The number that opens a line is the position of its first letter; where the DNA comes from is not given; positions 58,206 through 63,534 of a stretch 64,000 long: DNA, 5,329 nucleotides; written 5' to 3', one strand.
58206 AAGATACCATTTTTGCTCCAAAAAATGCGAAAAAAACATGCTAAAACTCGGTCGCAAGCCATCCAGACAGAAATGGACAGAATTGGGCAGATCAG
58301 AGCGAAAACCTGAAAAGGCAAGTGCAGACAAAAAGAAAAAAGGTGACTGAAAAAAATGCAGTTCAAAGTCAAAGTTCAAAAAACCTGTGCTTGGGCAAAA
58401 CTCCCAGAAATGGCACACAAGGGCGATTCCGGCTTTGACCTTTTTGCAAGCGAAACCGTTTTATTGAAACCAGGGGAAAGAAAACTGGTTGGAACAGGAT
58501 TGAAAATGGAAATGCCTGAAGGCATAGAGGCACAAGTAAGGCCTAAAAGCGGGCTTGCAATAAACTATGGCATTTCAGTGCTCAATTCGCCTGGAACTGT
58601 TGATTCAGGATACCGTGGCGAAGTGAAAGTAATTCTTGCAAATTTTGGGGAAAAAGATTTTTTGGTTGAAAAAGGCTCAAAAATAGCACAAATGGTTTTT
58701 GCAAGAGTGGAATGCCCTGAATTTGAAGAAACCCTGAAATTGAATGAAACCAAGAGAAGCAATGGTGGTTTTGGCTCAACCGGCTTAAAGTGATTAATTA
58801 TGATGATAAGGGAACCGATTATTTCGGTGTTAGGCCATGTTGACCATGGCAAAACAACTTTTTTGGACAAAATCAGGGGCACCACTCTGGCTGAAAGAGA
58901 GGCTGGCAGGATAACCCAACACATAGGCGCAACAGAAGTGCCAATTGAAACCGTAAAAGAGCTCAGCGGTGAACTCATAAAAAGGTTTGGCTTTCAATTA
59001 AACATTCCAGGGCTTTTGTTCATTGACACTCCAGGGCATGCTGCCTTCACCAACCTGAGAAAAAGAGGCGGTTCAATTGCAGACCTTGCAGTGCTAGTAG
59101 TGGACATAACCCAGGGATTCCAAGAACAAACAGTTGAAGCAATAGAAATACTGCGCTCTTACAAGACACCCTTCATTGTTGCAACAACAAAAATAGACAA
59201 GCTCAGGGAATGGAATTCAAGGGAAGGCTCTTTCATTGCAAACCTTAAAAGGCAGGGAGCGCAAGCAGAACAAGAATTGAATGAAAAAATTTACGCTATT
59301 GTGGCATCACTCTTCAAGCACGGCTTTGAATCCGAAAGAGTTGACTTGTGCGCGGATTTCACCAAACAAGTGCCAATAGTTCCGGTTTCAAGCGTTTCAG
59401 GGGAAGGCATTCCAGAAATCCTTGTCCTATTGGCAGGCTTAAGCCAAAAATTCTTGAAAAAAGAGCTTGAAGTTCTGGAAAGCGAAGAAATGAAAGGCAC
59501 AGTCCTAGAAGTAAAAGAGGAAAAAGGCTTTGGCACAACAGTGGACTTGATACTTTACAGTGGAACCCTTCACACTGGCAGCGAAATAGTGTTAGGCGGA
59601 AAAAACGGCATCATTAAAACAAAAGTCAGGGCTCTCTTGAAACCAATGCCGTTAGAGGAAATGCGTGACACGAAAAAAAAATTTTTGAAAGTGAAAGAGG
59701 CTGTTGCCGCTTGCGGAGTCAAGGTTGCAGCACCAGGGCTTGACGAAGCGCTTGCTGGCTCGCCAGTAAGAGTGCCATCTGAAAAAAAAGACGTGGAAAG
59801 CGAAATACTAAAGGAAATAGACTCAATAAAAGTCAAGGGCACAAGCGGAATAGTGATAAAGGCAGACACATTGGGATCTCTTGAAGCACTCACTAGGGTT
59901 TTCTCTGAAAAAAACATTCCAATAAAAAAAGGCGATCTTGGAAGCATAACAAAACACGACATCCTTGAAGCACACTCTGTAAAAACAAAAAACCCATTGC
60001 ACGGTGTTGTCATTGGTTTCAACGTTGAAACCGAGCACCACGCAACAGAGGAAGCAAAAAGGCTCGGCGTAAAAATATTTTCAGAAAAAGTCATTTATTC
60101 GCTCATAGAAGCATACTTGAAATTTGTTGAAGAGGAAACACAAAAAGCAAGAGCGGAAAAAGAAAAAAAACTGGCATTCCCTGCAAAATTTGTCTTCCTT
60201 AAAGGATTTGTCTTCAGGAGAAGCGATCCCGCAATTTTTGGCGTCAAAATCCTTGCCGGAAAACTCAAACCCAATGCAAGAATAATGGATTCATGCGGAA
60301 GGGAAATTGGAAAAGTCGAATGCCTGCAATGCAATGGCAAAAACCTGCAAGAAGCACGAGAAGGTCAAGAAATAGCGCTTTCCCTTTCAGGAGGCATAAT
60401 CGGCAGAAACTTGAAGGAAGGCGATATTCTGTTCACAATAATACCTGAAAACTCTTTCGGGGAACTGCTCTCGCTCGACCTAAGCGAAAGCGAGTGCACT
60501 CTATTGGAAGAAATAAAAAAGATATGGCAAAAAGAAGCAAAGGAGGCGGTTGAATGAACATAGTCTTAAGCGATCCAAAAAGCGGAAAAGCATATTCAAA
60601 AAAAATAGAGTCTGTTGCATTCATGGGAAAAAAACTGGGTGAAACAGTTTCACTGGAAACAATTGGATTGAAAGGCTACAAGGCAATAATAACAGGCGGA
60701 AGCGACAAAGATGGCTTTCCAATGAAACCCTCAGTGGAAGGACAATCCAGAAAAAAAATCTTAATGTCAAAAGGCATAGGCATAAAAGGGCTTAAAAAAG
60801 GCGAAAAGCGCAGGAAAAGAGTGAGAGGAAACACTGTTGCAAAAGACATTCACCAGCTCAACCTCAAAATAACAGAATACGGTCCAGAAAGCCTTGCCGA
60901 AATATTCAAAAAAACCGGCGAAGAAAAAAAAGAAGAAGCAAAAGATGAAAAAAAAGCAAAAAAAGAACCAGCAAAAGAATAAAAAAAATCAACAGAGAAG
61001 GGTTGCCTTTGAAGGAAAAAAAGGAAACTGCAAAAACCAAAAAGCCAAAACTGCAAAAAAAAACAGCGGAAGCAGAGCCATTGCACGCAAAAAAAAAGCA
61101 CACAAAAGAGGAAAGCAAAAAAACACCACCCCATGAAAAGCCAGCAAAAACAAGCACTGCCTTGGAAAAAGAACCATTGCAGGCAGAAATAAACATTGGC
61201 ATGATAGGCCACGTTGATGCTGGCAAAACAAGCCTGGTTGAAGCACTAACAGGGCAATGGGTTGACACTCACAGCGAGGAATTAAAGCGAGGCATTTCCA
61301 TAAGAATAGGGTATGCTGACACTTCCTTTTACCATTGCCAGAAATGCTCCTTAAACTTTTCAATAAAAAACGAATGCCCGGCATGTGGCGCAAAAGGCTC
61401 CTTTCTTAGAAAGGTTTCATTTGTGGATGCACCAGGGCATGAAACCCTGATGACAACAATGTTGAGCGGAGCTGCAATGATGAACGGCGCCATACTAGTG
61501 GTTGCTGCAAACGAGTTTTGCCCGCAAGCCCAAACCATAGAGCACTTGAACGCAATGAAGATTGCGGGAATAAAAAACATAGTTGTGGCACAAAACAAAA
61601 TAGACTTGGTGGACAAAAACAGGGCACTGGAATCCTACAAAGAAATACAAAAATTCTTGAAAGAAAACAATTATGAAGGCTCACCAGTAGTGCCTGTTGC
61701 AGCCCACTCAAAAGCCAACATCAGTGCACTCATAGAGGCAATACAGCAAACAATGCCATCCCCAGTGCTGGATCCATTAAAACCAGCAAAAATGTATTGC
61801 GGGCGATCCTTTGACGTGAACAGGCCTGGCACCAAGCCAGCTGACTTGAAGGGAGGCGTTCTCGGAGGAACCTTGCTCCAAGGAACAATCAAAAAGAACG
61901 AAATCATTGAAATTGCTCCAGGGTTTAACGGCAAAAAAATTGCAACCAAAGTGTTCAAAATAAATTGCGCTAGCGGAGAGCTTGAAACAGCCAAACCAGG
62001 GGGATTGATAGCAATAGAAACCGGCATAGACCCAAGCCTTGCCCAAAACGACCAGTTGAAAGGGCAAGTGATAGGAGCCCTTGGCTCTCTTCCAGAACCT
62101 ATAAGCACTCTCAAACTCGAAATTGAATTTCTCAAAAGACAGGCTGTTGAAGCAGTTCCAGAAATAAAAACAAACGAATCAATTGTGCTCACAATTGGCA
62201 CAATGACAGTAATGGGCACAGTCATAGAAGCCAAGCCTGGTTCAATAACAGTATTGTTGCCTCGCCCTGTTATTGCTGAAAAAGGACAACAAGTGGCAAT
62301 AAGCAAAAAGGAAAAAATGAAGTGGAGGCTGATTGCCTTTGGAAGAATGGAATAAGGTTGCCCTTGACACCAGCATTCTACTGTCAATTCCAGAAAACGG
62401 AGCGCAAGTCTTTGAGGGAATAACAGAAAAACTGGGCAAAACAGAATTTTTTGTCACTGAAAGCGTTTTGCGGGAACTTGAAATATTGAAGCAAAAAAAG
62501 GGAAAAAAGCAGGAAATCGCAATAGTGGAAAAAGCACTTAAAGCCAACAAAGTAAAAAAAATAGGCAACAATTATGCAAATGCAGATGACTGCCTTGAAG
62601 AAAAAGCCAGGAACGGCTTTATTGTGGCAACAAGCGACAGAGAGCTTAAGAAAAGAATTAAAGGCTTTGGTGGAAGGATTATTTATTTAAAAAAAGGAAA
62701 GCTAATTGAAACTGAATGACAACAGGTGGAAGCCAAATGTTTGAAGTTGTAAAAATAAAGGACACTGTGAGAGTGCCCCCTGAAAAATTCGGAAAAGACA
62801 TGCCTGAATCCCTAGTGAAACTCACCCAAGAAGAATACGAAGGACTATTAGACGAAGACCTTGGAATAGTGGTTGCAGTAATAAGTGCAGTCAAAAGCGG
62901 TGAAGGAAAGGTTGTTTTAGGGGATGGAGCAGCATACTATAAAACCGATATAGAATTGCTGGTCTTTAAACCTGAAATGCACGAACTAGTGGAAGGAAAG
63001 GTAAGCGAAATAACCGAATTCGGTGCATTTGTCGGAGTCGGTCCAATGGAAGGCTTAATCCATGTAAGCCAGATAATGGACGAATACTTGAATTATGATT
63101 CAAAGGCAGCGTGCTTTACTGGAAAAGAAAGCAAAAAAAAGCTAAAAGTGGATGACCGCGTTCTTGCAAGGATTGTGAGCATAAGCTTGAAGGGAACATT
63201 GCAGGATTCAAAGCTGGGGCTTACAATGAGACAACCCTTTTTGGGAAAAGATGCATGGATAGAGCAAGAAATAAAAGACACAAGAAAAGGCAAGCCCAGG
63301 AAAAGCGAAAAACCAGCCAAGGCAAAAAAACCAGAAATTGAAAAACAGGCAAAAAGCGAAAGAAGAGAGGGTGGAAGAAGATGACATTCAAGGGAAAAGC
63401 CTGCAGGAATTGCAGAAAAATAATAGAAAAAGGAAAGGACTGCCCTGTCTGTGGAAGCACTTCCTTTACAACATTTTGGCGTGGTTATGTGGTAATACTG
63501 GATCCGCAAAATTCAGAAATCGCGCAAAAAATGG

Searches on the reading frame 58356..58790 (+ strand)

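Call 50: search_protein_families(library=pfam, proteins=[window:58356-58790:+], max_evalue=0.001)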
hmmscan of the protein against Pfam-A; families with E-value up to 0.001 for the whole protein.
window:58356-58790:+ (145 aa): 2 families
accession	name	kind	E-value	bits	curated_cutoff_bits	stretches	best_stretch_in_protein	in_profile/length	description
PF00692.24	dUTPase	-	4.4e-31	107.8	22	1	14-143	3-129/129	dUTPase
PF22769.1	DCD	-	3.1e-13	50.5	27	1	32-118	68-153/153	dCTP deaminase-like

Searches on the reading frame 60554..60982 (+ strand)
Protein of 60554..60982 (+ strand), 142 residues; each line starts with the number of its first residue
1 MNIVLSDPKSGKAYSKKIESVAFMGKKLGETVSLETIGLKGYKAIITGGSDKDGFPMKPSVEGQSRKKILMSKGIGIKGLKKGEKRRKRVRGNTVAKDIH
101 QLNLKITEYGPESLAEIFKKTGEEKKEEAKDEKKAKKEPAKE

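Call 71: find_encoding_contigs(protein=window:60554-60982:+, flank=10000, max_places=1)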
Protein window:60554-60982:+ (142 aa): no gene with exactly this product is on record in the collection.

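Call 72: find_encoding_contigs(protein=window:60554-60979:+, flank=10000, max_places=1)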
Protein window:60554-60979:+ (142 aa): no gene with exactly this product is on record in the collection.

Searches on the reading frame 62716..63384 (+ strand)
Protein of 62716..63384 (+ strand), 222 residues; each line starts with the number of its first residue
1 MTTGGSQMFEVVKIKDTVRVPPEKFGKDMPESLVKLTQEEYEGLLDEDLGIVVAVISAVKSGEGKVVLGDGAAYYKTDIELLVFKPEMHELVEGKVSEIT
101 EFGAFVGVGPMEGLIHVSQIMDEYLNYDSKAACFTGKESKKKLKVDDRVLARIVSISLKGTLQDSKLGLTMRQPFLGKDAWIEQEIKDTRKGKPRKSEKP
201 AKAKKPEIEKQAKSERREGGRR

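Call 50: search_protein_families(library=pfam, proteins=[window:62716-63381:+], max_evalue=0.001)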
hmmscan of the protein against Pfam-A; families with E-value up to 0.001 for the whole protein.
window:62716-63381:+ (222 aa): 2 families
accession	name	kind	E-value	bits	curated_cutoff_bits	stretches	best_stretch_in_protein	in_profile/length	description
PF00575.29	S1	-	6e-14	52.6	22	1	85-156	1-62/74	S1 RNA binding domain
PF03876.22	SHS2_Rpb7-N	-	1.1e-13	51.5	24.8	1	15-71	1-57/57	SHS2 domain found in N terminus of Rpb7p/Rpc25p/MJ0397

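Call 69: find_encoding_contigs(protein=window:62716-63384:+, flank=10000, max_places=1)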
Protein window:62716-63384:+ (222 aa): no gene with exactly this product is on record in the collection.
